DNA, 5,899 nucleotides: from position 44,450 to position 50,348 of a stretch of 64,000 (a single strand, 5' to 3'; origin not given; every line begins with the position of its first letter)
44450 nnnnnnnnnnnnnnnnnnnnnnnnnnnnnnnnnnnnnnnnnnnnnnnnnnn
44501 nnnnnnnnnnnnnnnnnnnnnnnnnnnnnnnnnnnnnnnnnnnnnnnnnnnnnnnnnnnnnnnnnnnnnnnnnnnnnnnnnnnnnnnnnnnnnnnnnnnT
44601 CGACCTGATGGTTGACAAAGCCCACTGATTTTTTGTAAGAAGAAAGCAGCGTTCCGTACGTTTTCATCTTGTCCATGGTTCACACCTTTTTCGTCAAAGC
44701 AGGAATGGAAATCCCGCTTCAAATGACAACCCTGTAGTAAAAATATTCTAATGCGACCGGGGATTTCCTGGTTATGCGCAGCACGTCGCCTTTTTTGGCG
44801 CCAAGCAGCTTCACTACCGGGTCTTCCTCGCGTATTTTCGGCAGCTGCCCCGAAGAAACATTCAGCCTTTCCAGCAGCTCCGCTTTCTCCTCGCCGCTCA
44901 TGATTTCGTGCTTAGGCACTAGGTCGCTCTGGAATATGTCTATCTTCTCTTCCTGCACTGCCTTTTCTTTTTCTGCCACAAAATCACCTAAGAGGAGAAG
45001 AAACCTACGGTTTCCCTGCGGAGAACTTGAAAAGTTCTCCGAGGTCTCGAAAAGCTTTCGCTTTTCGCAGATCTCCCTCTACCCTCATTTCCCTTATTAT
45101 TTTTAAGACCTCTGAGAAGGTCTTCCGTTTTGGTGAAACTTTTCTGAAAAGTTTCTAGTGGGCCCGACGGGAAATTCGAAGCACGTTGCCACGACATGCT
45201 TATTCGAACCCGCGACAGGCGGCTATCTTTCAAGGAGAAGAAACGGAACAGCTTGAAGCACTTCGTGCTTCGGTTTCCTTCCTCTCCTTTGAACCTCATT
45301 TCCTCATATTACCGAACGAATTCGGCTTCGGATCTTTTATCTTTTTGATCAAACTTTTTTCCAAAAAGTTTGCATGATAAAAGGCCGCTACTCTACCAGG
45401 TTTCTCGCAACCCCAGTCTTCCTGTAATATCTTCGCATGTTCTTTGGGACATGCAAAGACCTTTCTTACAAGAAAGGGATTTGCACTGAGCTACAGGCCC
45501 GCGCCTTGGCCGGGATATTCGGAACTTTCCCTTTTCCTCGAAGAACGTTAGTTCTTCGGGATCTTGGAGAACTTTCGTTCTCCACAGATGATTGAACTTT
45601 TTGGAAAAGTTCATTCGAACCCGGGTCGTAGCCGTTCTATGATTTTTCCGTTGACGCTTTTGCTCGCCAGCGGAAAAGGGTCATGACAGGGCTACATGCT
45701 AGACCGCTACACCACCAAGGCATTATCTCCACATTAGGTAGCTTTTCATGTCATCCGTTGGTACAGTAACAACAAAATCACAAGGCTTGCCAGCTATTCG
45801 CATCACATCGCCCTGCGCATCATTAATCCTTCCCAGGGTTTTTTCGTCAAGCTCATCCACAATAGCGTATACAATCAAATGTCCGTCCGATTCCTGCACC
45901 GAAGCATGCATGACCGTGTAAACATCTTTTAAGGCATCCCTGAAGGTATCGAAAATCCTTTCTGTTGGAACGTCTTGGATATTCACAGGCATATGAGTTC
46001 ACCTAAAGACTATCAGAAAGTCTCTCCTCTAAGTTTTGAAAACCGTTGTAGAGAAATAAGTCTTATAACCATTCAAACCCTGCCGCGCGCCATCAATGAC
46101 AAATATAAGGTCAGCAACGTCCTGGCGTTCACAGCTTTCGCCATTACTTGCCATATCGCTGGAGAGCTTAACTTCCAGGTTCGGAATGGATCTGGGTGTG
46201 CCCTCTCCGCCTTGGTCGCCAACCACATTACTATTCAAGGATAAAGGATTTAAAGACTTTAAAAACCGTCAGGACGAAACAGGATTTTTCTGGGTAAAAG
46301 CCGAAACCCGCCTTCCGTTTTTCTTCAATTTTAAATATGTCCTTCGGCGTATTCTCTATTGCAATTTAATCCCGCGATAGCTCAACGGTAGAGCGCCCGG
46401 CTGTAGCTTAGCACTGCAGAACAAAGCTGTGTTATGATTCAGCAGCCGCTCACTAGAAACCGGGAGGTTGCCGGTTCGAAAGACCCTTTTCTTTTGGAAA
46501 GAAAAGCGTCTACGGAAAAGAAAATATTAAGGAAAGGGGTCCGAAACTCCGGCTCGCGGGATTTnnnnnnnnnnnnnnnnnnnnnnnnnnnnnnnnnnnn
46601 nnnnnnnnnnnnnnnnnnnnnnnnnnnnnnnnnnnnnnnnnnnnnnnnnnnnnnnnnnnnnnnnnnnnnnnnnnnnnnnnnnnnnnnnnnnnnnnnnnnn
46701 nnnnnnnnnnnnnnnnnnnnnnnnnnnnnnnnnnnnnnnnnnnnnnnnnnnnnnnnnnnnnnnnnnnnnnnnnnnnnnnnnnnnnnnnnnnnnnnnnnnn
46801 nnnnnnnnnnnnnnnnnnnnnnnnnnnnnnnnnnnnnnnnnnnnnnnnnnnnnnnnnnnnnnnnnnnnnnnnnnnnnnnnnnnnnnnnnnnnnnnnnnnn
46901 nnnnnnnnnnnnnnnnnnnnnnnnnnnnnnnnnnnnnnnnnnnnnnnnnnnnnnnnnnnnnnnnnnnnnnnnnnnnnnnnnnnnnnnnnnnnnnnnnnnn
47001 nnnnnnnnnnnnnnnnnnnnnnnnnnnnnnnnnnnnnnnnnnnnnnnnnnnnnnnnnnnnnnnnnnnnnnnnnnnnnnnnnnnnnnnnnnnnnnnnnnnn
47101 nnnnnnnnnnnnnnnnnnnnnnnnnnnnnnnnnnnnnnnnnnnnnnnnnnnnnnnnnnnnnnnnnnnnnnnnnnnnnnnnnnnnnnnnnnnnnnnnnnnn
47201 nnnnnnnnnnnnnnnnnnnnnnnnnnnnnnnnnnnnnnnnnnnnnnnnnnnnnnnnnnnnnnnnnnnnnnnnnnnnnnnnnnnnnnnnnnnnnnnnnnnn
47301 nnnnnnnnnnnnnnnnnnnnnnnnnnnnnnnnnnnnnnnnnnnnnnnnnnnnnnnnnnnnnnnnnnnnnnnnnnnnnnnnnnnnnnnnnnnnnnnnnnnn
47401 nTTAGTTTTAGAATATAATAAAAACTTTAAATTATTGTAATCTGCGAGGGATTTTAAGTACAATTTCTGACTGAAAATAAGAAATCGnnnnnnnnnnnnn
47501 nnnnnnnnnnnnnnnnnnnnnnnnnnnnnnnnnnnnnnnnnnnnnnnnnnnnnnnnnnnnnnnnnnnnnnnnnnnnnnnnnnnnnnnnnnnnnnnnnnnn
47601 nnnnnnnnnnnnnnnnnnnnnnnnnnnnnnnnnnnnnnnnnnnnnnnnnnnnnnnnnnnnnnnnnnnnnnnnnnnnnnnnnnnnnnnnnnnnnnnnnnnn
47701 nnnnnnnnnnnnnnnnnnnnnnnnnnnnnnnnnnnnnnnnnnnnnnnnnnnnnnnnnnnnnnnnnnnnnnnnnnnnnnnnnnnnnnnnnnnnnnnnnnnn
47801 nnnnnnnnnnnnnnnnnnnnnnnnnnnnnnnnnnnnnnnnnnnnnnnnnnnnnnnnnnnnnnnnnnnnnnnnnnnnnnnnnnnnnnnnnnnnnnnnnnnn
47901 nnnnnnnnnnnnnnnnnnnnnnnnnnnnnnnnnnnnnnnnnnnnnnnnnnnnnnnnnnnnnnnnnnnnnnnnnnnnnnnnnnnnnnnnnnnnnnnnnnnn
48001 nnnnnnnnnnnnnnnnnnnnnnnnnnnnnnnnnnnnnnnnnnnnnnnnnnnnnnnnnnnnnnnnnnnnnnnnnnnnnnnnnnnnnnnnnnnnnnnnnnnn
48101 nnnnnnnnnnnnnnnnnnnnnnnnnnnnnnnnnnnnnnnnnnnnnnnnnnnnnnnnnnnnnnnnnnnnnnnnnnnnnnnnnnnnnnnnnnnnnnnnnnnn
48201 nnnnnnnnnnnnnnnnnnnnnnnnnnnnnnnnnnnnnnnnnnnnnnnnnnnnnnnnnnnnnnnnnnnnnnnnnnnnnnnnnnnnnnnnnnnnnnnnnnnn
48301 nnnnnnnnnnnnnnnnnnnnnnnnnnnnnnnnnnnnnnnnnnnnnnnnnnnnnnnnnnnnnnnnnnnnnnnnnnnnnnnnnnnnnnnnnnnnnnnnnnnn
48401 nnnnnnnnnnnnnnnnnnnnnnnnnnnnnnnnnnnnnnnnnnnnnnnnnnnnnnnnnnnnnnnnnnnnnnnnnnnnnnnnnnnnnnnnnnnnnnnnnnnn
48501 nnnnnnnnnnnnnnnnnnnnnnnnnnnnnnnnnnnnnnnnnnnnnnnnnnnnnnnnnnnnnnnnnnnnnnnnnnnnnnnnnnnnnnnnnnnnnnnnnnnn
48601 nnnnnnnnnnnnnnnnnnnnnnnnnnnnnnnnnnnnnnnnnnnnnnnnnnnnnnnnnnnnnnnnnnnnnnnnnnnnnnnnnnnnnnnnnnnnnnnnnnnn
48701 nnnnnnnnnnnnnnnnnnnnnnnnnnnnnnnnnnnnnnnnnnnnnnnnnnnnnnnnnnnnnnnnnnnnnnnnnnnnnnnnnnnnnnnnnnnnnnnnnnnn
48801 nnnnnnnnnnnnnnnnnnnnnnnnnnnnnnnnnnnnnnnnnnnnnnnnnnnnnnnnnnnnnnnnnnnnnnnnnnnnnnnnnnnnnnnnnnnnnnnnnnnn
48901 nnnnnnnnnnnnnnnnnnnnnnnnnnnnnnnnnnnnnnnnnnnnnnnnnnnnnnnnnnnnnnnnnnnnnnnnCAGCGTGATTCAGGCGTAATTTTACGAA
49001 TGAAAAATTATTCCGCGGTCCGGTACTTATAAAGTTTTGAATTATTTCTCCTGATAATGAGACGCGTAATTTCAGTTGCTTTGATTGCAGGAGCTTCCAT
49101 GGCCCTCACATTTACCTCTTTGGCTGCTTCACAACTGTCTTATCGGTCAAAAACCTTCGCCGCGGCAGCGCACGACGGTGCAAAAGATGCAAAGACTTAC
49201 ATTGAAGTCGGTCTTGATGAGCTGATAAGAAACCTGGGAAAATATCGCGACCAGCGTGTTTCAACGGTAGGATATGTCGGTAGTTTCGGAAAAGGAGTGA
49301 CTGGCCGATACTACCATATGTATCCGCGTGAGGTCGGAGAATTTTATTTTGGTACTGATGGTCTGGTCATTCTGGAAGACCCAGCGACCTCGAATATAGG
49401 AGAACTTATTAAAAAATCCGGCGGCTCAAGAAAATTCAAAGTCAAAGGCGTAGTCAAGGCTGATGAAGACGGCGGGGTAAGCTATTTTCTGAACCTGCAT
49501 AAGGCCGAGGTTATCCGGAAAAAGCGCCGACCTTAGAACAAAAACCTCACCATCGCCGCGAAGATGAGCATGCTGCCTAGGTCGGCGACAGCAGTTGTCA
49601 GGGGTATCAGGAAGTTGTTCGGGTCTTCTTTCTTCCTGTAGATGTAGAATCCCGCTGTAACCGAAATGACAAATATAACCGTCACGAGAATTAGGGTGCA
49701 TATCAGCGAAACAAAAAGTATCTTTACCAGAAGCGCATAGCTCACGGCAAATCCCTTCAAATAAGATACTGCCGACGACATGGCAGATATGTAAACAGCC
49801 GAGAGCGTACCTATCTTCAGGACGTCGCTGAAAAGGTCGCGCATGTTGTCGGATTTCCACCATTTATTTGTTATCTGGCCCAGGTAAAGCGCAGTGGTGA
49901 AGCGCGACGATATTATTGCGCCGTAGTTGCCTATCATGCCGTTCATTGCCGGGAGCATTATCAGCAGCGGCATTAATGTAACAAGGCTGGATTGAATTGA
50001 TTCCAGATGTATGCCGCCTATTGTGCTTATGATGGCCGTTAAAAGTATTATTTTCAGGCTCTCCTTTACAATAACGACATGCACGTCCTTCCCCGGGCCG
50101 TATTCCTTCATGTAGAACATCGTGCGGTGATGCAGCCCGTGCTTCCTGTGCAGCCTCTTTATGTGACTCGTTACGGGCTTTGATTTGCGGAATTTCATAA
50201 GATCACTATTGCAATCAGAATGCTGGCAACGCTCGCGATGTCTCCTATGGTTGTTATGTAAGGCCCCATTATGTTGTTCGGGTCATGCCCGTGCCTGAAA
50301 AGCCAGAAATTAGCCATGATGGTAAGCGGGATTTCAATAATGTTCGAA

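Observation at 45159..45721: tRNA-Asp and tRNA-Lys separated by 1 nt, carrying five introns, directly upstream of the RNAP operon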

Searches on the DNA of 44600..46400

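Call 8: search_rna_families(source=window, start=44600, end=46400, threshold=evalue, max_evalue=10, show_alignments=6)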
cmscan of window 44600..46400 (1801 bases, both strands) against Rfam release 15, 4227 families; matches with E-value up to 10: 6.
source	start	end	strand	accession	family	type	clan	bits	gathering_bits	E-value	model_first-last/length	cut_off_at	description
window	46109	46223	-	RF00001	5S_rRNA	Gene; rRNA;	CL00113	62.5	38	2.8e-12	1-120/120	no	5S ribosomal RNA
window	44647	44702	-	RF01170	snoU61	Gene; snRNA; snoRNA; CD-box;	CL00067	18.6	55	0.85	1-84/84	no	Small nucleolar RNA U61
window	45341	45383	+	RF00749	mir-208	Gene; miRNA;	-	15.7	56.4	4.3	1-77/77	no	mir-208 microRNA precursor family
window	46371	46400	+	RF00005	tRNA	Gene; tRNA;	CL00001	15.3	29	9.7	1-30/71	3'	tRNA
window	45458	45549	-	RF03331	mir-247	Gene; miRNA;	-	15.2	70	8.8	1-89/89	no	mir-247 microRNA precursor family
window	45014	45159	+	RF01956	NEAT1_2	Gene; lncRNA;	-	15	60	3.4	1-116/116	no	Nuclear enriched abundant transcript 1 conserved region 2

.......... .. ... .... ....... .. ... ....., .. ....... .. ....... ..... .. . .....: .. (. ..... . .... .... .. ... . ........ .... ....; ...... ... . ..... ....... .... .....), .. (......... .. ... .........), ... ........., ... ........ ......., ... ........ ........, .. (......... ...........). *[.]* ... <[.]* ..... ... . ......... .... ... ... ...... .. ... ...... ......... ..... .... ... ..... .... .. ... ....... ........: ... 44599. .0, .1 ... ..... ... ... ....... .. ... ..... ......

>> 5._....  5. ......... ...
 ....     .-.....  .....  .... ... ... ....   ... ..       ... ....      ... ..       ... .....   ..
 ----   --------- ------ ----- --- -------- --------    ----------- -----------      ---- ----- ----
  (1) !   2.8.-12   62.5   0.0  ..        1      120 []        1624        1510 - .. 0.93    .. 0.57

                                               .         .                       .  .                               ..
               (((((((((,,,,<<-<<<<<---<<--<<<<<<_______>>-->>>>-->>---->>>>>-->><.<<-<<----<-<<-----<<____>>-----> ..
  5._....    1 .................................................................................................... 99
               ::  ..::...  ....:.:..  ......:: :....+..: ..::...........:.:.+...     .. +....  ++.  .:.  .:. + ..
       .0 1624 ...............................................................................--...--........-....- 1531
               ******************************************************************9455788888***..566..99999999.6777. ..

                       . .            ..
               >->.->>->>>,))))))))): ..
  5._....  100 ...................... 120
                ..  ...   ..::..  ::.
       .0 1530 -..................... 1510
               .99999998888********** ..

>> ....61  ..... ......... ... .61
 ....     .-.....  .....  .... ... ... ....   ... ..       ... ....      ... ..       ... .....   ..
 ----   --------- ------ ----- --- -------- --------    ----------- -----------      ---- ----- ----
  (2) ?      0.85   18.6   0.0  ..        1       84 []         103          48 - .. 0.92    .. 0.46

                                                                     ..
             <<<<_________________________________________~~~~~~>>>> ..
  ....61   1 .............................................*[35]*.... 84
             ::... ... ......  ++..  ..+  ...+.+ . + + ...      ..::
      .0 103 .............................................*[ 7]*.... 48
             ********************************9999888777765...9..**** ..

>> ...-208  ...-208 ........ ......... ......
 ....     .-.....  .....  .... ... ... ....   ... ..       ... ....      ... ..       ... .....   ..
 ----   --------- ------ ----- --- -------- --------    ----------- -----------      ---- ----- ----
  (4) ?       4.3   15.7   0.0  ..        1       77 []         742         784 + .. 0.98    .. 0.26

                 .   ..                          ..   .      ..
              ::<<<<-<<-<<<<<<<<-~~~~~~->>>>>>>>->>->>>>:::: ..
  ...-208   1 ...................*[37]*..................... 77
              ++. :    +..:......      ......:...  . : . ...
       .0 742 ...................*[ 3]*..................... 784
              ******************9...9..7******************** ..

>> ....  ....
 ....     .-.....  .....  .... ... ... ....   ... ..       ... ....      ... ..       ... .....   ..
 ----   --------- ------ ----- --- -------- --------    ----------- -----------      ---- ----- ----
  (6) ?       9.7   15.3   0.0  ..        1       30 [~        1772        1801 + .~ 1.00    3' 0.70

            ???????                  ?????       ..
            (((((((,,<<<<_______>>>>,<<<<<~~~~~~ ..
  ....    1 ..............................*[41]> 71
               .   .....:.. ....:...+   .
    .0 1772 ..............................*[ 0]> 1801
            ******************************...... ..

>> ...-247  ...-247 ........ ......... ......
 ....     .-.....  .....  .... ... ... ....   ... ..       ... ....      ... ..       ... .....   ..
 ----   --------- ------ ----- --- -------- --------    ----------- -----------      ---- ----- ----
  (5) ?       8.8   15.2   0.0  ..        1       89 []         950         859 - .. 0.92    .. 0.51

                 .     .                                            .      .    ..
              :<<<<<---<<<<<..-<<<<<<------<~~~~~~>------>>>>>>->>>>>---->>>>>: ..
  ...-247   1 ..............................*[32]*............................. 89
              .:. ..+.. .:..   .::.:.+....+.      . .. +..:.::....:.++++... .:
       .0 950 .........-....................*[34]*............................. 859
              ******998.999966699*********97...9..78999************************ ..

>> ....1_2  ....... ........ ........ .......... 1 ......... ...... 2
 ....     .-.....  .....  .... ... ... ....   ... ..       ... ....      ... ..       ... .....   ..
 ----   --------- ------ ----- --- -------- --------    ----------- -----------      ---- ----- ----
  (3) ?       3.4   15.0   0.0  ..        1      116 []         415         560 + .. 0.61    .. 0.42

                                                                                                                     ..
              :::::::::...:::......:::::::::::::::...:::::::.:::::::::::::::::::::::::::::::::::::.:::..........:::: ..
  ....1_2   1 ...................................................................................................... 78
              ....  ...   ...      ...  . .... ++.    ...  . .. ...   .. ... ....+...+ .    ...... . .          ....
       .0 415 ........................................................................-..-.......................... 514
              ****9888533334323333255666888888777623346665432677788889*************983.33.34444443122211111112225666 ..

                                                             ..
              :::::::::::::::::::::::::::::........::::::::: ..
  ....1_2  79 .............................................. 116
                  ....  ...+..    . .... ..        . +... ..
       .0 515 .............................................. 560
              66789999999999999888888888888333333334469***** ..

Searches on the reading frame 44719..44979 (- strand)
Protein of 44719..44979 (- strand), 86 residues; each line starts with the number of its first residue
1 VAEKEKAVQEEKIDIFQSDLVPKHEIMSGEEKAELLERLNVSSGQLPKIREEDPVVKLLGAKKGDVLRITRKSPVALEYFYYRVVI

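Call 37: search_protein_families(library=pfam, proteins=[window:44719-44979:-], max_evalue=0.01)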
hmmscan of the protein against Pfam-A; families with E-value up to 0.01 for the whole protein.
window:44719-44979:- (86 aa): 1 family
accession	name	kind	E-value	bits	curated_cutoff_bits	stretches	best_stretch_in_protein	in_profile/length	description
PF01191.24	RNA_pol_Rpb5_C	-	3.6e-28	97.6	23.5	1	14-85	2-73/73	RNA polymerase Rpb5, C-terminal domain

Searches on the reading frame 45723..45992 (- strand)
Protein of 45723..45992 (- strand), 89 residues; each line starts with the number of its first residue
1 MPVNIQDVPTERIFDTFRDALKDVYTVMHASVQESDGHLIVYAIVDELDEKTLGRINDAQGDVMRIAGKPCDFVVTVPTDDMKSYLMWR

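Call 37: search_protein_families(library=pfam, proteins=[window:45723-45992:-], max_evalue=0.01)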
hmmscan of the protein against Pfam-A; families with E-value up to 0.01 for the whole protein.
window:45723-45992:- (89 aa): 0 families

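Call 54: find_homologous_proteins(query=window:45726-45992:-, max_evalue=0.001)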
Query window:45726-45992:- (89 aa): 1 proteins with E <= 0.001 among 1 candidates.
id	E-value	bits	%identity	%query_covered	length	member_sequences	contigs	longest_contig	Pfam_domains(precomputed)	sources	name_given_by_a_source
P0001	6.1e-53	194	100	100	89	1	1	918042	-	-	-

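Call 72: find_encoding_contigs(protein=P0001, flank=1000, max_places=3)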
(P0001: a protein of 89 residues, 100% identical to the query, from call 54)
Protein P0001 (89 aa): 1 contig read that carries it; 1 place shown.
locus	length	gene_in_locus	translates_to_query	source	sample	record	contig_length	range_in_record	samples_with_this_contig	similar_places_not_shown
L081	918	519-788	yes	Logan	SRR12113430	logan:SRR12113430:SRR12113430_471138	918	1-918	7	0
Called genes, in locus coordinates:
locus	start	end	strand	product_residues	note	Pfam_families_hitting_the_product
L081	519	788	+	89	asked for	-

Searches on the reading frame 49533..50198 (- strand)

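Call 37: search_protein_families(library=pfam, proteins=[window:49533-50198:-], max_evalue=0.01)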
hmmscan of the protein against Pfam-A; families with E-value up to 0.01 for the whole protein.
window:49533-50198:- (221 aa): 1 family
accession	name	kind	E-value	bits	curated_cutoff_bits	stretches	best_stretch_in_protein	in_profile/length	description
PF01769.21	MgtE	-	7e-16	59.1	27.6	1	83-215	2-124/125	Divalent cation transporter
